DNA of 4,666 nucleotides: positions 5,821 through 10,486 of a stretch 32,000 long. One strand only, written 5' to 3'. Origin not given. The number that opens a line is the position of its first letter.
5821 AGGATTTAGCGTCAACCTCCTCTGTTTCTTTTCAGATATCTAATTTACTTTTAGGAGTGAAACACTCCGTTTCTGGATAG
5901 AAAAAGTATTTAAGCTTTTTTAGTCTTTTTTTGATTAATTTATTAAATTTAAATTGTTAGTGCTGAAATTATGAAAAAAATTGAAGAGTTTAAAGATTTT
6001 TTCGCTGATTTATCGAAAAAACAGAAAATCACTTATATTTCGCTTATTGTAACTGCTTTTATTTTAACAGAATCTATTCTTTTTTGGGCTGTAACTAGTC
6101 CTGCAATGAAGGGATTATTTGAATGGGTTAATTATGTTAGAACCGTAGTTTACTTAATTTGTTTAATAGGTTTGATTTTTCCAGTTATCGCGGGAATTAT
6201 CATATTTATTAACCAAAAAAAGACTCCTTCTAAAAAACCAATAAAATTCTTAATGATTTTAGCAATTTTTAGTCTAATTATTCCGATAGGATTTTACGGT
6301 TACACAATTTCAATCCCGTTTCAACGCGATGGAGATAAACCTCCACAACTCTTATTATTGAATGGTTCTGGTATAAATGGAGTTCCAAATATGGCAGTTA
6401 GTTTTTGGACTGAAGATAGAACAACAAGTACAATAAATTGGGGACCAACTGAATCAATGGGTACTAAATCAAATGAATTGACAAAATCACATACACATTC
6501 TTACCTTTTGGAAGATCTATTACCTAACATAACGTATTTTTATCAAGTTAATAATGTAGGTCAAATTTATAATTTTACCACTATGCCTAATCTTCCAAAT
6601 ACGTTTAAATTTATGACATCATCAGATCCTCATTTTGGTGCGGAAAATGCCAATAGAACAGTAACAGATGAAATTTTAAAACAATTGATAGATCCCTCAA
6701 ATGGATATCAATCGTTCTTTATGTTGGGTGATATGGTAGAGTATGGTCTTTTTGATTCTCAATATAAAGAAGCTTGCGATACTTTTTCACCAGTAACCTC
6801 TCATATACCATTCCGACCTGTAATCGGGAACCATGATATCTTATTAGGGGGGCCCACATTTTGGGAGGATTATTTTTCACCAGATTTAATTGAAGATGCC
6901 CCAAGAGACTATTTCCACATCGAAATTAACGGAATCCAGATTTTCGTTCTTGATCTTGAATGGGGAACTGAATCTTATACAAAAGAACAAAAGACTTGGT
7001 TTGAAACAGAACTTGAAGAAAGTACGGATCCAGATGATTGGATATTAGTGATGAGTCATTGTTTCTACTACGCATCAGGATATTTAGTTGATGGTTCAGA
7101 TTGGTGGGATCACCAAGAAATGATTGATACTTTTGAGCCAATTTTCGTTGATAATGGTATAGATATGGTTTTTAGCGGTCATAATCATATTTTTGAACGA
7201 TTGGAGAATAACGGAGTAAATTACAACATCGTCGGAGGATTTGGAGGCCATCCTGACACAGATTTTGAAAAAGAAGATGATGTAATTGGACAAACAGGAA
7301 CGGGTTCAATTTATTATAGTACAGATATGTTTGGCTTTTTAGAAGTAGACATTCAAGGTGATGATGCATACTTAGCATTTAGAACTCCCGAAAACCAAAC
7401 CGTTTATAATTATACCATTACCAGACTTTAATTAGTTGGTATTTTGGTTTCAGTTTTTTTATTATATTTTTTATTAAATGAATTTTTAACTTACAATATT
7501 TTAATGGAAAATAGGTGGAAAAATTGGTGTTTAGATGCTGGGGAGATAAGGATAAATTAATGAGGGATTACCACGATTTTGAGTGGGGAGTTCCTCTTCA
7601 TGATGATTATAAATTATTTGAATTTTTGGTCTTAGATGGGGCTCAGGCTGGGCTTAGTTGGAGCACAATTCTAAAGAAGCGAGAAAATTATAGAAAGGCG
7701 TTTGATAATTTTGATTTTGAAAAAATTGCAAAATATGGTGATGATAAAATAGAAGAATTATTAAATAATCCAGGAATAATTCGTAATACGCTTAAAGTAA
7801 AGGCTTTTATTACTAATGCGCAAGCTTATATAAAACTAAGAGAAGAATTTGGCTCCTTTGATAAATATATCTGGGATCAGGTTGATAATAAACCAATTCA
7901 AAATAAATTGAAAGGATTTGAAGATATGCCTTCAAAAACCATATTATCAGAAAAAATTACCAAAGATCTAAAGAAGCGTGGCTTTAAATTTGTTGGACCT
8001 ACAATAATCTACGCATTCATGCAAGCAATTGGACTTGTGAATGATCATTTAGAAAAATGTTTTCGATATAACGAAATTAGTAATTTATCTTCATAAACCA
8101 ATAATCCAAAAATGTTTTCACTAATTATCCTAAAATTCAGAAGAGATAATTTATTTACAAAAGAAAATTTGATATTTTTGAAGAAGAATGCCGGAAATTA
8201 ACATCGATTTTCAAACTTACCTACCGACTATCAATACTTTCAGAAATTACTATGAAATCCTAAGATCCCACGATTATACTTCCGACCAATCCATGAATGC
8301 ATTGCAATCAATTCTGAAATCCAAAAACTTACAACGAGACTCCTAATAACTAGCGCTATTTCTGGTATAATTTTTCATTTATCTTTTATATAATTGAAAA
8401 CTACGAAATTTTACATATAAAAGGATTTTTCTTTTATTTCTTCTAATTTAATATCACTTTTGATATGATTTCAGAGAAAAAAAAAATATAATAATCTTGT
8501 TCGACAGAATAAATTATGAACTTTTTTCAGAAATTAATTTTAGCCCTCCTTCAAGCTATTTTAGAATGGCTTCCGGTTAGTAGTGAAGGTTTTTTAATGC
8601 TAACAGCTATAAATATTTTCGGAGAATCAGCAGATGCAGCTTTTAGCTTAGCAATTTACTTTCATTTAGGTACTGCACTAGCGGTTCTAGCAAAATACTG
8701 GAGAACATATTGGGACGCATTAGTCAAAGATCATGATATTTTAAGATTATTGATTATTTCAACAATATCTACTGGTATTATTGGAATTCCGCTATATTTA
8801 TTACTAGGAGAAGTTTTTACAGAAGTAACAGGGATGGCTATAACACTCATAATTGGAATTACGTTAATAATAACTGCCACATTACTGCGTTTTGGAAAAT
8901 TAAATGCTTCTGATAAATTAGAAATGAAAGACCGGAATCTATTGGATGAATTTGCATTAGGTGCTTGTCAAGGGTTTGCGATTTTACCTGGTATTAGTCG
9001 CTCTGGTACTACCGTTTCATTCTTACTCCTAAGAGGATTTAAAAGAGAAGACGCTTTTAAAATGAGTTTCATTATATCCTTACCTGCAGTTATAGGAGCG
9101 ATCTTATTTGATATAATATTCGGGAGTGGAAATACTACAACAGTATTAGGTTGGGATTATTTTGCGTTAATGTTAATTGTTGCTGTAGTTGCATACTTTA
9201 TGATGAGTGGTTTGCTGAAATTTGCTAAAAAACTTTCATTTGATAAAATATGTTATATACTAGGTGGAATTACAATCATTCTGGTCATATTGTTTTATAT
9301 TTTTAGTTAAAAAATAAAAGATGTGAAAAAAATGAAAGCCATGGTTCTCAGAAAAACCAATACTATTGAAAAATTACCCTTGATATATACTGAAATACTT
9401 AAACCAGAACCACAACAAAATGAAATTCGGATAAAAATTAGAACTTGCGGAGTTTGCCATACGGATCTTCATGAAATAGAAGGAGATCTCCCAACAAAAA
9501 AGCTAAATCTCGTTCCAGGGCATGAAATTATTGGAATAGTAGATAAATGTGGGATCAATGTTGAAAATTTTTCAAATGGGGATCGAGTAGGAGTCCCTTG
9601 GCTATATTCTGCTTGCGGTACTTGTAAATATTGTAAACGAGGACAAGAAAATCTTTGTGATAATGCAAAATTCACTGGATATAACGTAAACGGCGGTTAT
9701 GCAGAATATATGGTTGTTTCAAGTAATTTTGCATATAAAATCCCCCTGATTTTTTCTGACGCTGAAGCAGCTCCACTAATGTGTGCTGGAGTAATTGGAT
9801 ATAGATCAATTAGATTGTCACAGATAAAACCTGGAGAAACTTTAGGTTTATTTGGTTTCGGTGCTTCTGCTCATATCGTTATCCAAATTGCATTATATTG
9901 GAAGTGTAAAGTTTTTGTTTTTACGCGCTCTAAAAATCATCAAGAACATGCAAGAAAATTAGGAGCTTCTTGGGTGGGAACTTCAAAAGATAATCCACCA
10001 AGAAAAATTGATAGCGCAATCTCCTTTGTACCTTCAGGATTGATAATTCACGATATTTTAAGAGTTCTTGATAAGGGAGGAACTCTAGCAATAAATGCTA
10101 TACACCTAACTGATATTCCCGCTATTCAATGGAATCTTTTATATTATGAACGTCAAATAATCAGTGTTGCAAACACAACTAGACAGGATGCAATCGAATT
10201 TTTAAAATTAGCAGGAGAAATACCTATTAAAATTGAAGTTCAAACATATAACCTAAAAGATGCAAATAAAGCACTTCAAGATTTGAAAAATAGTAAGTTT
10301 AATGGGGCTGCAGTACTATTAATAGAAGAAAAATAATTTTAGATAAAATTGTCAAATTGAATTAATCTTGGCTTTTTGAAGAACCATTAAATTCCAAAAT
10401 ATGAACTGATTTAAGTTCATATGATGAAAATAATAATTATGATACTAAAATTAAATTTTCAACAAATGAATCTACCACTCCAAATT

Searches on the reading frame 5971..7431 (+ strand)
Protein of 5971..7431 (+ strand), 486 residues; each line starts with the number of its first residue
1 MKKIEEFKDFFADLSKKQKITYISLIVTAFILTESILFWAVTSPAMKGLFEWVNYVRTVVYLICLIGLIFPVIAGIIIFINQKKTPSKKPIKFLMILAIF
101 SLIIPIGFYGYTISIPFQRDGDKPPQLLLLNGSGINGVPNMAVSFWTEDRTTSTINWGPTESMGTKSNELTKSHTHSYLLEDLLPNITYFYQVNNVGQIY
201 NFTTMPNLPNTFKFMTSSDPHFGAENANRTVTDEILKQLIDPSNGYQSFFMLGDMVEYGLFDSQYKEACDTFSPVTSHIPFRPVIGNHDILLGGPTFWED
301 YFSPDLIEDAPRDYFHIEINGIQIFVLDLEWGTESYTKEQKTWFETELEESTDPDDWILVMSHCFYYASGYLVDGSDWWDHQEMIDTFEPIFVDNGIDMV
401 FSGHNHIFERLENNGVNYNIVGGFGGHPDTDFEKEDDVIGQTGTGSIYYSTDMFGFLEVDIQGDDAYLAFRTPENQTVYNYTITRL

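Call 17: search_protein_families(library=pfam, proteins=[window:5971-7431:+], max_evalue=0.001)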
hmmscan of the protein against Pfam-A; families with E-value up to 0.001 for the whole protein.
window:5971-7431:+ (486 aa): 3 families
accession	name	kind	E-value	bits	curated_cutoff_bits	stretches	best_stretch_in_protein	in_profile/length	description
PF00149.33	Metallophos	-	8.3e-14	52.9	21.5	1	213-407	2-190/191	Calcineurin-like phosphoesterase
PF16656.11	Pur_ac_phosph_N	-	1.1e-05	26.3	30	1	141-204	15-93/93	Purple acid Phosphatase, N-terminal domain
PF00892.27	EamA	-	0.00087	20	28.2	0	35-113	10-84/135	EamA-like transporter family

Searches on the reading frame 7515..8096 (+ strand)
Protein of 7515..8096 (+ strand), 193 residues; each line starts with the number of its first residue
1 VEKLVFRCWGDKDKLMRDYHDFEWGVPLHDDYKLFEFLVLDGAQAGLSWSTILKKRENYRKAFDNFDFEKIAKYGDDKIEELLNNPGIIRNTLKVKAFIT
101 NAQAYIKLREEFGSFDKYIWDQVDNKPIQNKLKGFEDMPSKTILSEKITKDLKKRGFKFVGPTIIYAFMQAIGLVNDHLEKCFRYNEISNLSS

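Call 17: search_protein_families(library=pfam, proteins=[window:7515-8096:+], max_evalue=0.001)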
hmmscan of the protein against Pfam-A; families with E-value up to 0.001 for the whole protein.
window:7515-8096:+ (193 aa): 1 family
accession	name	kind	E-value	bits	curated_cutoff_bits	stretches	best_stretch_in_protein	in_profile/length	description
PF03352.18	Adenine_glyco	-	1.2e-82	276.5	25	1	9-184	1-176/177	Methyladenine glycosylase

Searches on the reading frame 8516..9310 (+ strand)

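Call 17: search_protein_families(library=pfam, proteins=[window:8516-9310:+], max_evalue=0.001)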
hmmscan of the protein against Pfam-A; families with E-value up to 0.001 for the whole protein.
window:8516-9310:+ (264 aa): 1 family
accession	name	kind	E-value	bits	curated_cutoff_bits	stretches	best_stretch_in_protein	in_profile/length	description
PF02673.24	BacA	-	6.5e-45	154.3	33.4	1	7-243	2-245/257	Bacitracin resistance protein BacA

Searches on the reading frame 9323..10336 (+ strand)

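Call 17: search_protein_families(library=pfam, proteins=[window:9323-10336:+], max_evalue=0.001)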
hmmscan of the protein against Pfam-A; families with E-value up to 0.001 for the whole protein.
window:9323-10336:+ (337 aa): 2 families
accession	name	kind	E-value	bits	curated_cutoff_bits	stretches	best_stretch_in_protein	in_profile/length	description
PF08240.17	ADH_N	-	3.5e-31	108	23.5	1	32-141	2-103/104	Alcohol dehydrogenase GroES-like domain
PF00107.32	ADH_zinc_N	-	4.2e-08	33.6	31.8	1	184-296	4-126/129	Zinc-binding dehydrogenase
